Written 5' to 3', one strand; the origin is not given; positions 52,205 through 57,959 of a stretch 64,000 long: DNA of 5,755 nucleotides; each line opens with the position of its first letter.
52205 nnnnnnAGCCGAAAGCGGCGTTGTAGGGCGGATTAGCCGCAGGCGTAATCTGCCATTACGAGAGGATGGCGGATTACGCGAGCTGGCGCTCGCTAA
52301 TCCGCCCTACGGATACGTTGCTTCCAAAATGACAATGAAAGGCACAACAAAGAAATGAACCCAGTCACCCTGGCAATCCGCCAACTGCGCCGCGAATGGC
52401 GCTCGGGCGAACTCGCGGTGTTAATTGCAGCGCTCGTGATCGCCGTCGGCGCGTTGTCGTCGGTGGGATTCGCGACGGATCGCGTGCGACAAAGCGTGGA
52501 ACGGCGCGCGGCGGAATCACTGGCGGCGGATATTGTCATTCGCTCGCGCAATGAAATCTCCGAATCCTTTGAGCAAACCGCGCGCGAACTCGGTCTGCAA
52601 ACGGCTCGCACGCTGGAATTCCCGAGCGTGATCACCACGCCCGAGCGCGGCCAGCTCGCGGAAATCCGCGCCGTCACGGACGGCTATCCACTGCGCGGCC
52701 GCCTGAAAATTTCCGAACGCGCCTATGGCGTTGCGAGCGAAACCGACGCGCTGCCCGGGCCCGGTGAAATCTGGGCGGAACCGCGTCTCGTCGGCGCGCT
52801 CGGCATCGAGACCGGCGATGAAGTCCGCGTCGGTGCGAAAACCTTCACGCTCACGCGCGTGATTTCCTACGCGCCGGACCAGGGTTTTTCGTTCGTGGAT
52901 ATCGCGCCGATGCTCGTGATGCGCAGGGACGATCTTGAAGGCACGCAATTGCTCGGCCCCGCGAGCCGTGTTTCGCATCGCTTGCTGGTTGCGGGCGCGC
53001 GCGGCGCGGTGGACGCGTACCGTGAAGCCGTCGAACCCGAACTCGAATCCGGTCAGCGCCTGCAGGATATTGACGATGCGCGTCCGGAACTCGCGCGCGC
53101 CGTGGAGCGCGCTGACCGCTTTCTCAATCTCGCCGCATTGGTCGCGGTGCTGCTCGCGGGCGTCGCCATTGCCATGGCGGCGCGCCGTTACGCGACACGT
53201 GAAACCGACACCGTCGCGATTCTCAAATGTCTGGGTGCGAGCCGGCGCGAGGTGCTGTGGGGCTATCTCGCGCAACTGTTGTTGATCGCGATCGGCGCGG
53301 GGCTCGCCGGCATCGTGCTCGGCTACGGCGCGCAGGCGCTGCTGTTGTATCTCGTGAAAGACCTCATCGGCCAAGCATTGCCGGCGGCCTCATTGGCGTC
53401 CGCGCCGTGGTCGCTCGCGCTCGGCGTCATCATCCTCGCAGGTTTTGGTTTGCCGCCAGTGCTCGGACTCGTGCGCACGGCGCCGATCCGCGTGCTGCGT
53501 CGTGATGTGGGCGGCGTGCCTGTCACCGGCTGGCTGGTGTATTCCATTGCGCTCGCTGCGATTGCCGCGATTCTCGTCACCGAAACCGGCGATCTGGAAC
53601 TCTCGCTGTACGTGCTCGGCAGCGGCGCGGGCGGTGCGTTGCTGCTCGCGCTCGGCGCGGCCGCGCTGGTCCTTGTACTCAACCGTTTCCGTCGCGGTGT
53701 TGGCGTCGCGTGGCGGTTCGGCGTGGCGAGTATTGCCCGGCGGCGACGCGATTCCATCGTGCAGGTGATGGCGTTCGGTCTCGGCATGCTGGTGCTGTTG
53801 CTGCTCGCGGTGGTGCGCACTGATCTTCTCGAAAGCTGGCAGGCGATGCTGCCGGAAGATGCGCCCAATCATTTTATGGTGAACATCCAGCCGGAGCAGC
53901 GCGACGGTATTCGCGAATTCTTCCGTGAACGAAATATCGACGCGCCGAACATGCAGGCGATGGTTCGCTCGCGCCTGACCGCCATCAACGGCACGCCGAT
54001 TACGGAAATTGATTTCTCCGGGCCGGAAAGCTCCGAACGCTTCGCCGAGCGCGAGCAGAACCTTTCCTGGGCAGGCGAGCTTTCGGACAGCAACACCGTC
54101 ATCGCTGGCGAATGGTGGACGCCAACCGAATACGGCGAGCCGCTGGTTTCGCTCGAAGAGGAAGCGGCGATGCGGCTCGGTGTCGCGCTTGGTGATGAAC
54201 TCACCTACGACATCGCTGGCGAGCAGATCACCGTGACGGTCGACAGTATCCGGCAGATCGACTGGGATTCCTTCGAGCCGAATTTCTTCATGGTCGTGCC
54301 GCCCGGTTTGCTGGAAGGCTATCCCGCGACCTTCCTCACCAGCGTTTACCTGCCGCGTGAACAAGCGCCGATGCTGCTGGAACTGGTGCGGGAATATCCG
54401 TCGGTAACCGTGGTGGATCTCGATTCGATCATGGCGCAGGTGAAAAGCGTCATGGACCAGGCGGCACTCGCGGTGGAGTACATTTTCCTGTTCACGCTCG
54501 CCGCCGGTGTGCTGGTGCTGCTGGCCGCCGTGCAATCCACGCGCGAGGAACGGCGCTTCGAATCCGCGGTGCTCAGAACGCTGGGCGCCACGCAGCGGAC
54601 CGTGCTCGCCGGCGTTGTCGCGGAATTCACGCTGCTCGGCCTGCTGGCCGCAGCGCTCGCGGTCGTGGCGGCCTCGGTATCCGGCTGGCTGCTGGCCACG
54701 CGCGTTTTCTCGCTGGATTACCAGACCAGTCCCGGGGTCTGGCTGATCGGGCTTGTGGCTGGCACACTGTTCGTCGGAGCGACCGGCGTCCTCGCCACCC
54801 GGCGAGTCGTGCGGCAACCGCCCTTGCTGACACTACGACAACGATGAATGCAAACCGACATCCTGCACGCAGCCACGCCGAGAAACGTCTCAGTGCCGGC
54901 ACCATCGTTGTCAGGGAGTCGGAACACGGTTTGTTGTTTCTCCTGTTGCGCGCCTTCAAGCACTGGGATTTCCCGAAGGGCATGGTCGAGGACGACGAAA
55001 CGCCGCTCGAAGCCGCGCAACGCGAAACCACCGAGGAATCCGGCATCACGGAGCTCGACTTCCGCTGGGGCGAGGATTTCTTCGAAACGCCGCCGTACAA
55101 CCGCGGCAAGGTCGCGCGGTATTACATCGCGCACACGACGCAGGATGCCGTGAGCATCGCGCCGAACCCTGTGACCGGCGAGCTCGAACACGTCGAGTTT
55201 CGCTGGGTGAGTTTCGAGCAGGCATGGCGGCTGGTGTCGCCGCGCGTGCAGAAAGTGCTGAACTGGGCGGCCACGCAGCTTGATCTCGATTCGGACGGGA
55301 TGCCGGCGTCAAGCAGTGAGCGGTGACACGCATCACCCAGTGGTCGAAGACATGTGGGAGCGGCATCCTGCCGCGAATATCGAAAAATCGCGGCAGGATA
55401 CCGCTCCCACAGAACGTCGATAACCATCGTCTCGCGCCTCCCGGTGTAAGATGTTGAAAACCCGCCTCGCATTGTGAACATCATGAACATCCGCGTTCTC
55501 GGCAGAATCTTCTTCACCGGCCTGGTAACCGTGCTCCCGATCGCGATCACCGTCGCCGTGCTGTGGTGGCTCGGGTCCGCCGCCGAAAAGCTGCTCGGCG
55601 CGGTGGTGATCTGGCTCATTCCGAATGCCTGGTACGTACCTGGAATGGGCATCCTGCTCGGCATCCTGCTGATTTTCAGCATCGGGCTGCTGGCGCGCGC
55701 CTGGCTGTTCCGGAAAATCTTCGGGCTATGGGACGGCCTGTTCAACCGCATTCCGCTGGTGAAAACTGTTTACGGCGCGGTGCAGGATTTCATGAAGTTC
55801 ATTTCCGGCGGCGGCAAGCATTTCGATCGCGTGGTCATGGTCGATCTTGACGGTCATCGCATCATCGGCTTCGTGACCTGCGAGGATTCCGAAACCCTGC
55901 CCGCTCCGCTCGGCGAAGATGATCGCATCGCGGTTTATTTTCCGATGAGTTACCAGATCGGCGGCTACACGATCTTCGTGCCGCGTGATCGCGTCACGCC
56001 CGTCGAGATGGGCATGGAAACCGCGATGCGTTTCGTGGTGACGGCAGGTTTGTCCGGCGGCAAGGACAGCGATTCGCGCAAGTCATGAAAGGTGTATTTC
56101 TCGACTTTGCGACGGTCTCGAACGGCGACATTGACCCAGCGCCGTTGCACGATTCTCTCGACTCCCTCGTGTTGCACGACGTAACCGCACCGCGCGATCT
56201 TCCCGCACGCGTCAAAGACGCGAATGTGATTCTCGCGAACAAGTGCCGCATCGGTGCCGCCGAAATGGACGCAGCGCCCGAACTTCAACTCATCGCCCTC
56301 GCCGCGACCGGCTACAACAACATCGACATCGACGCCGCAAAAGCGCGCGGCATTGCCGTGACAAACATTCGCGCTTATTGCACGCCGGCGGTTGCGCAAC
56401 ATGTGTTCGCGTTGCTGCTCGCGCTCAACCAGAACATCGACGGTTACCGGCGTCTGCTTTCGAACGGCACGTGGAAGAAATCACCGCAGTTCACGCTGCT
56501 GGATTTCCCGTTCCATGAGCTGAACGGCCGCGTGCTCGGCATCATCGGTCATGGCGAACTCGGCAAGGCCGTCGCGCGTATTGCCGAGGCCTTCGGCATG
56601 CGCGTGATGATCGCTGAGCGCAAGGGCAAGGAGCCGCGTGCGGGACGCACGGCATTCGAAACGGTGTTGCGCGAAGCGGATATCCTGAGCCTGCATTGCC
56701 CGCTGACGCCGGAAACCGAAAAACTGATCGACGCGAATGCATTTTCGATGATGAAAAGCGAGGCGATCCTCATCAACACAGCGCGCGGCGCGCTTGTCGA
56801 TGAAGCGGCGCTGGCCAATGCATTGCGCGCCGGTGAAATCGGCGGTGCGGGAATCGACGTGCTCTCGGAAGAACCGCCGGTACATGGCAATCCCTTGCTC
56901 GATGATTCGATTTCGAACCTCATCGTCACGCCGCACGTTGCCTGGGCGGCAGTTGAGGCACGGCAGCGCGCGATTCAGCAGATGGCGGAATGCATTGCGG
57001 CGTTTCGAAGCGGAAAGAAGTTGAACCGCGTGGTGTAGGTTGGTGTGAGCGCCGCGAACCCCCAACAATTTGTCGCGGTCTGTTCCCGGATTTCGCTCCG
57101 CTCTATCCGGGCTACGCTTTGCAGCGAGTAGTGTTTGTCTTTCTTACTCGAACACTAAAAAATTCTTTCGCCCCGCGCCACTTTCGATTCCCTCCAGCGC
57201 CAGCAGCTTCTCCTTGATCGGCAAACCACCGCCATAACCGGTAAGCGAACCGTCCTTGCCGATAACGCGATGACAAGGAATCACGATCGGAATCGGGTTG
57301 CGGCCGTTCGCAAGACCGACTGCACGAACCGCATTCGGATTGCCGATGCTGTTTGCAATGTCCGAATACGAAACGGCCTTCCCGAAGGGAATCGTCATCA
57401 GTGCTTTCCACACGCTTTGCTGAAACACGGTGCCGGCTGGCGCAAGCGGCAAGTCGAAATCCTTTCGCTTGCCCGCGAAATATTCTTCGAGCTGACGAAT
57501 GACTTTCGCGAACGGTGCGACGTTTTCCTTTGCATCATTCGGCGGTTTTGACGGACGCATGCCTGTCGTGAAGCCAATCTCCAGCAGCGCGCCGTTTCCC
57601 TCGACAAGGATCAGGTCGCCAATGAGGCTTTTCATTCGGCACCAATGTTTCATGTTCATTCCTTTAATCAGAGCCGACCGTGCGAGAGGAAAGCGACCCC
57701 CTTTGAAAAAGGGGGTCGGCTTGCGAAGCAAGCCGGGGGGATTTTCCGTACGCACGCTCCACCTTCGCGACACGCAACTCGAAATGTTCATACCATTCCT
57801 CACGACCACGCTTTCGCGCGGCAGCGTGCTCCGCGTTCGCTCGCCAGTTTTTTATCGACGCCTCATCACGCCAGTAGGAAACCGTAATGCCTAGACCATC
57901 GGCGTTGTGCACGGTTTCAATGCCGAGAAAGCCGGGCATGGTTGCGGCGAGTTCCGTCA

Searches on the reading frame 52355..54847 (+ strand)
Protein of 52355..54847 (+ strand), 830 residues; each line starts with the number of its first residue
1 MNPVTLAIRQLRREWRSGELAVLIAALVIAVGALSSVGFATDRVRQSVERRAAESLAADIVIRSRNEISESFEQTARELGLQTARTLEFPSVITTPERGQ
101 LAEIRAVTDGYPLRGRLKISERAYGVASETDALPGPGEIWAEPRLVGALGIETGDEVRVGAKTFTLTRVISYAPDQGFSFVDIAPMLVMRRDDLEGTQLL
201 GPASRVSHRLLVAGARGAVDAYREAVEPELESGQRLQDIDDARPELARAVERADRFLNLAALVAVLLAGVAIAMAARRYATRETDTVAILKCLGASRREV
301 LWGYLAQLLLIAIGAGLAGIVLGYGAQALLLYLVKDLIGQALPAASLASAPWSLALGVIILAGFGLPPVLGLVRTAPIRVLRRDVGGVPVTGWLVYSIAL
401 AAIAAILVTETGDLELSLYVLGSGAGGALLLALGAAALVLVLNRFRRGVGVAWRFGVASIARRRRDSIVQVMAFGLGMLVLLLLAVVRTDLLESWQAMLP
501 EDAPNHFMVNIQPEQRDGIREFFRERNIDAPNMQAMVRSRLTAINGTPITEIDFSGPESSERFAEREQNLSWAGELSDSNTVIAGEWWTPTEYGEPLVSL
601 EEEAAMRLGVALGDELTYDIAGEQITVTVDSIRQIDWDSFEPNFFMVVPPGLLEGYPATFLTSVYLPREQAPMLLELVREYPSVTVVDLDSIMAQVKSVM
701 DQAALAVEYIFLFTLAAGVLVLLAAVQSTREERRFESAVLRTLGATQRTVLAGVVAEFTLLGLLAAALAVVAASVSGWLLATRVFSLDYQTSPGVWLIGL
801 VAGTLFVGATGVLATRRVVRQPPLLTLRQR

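Call 43: search_protein_families(library=pfam, proteins=[window:52355-54847:+], max_evalue=0.00001)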
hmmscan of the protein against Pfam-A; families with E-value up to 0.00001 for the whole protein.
window:52355-54847:+ (830 aa): 1 family
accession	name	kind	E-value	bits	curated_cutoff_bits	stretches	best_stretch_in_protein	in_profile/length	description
PF02687.27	FtsX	-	1.6e-25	89.9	25.5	2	710-823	3-120/120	FtsX-like permease C-terminal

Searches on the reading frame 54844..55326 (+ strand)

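Call 43: search_protein_families(library=pfam, proteins=[window:54844-55326:+], max_evalue=0.00001)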
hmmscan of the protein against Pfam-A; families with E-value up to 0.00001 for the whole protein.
window:54844-55326:+ (160 aa): 1 family
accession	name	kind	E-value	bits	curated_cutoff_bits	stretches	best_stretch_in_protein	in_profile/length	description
PF00293.34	NUDIX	-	1.3e-18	67.7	21.1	1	15-128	3-121/134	NUDIX domain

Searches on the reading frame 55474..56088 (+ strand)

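Call 43: search_protein_families(library=pfam, proteins=[window:55474-56088:+], max_evalue=0.00001)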
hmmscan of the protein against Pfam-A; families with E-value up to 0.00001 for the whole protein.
window:55474-56088:+ (204 aa): 1 family
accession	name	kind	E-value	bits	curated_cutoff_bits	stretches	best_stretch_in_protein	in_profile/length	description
PF04367.18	DUF502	-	1.8e-29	102.2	23.8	1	61-164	1-107/107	Protein of unknown function (DUF502)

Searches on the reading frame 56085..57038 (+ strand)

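Call 43: search_protein_families(library=pfam, proteins=[window:56085-57038:+], max_evalue=0.00001)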
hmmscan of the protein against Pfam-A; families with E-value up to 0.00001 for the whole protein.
window:56085-57038:+ (317 aa): 2 families
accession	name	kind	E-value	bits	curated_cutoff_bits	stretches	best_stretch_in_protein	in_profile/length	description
PF02826.25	2-Hacid_dh_C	-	1.7e-54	184.3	25.1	1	108-286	1-178/178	D-isomer specific 2-hydroxyacid dehydrogenase, NAD binding domain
PF00389.36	2-Hacid_dh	-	1.2e-22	80.5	24.6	1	22-317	16-133/134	D-isomer specific 2-hydroxyacid dehydrogenase, catalytic domain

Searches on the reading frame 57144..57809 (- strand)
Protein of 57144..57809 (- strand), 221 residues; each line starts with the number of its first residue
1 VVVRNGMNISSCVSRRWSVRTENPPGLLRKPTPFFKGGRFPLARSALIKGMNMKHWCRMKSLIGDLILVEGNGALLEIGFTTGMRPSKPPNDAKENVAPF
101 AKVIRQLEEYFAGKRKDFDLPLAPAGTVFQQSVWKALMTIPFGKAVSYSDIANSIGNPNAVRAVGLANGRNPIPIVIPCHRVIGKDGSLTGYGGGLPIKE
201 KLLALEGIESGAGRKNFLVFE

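Call 43: search_protein_families(library=pfam, proteins=[window:57144-57809:-], max_evalue=0.00001)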
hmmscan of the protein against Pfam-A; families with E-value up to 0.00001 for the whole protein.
window:57144-57809:- (221 aa): 2 families
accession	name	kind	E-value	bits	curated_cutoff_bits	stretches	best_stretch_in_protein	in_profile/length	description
PF01035.26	DNA_binding_1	-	6.8e-35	119.2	27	1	129-208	2-81/81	6-O-methylguanine DNA methyltransferase, DNA binding domain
PF02870.21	Methyltransf_1N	-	1.3e-08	35.7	21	1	59-124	6-71/71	6-O-methylguanine DNA methyltransferase, ribonuclease-like domain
